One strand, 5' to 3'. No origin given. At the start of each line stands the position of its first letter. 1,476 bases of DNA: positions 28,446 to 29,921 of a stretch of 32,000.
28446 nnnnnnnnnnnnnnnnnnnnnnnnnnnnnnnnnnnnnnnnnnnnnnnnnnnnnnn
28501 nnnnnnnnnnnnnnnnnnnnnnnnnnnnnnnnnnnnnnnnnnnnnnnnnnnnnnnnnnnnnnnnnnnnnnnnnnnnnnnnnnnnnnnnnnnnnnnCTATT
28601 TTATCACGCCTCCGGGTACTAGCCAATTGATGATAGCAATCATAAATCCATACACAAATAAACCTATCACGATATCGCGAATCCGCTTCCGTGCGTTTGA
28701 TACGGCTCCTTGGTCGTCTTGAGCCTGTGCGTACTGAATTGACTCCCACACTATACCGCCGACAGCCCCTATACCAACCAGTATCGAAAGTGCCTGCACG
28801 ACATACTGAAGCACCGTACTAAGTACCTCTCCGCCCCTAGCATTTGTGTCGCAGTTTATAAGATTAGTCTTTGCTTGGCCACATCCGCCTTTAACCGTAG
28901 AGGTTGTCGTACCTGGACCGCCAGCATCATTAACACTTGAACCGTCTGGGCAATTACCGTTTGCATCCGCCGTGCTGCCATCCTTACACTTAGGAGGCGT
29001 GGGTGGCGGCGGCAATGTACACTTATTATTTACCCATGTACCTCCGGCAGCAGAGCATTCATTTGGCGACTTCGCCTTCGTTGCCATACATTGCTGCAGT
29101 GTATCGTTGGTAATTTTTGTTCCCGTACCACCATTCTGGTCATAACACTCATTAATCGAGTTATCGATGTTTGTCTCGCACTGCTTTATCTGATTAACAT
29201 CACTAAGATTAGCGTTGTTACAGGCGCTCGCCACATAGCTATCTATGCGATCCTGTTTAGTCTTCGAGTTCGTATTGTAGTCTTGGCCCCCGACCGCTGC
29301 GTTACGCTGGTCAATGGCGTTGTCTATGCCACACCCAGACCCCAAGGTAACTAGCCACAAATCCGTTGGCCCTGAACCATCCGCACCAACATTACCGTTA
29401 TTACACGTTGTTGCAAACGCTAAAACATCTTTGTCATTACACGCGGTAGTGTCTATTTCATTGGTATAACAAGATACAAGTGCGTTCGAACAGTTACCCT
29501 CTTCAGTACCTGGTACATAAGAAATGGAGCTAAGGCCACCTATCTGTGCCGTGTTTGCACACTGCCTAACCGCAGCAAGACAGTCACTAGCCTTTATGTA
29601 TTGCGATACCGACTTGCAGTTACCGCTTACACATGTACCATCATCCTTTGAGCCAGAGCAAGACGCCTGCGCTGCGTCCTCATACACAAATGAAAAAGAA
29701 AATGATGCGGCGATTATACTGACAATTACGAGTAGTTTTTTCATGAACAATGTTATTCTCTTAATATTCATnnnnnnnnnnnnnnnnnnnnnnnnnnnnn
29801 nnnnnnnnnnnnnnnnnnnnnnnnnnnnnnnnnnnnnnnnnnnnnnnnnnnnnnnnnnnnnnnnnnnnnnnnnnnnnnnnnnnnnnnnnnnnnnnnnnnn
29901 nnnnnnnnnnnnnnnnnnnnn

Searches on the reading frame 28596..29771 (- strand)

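Call 9: search_protein_families(library=pfam, proteins=[window:28596-29771:-], max_evalue=0.001)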
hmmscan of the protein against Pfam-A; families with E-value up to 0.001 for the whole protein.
window:28596-29771:- (391 aa): 1 family
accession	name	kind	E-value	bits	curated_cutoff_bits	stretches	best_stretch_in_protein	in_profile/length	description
PF18895.5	T4SS_pilin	-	1.4e-07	32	26.6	1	315-384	3-71/71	Type IV secretion system pilin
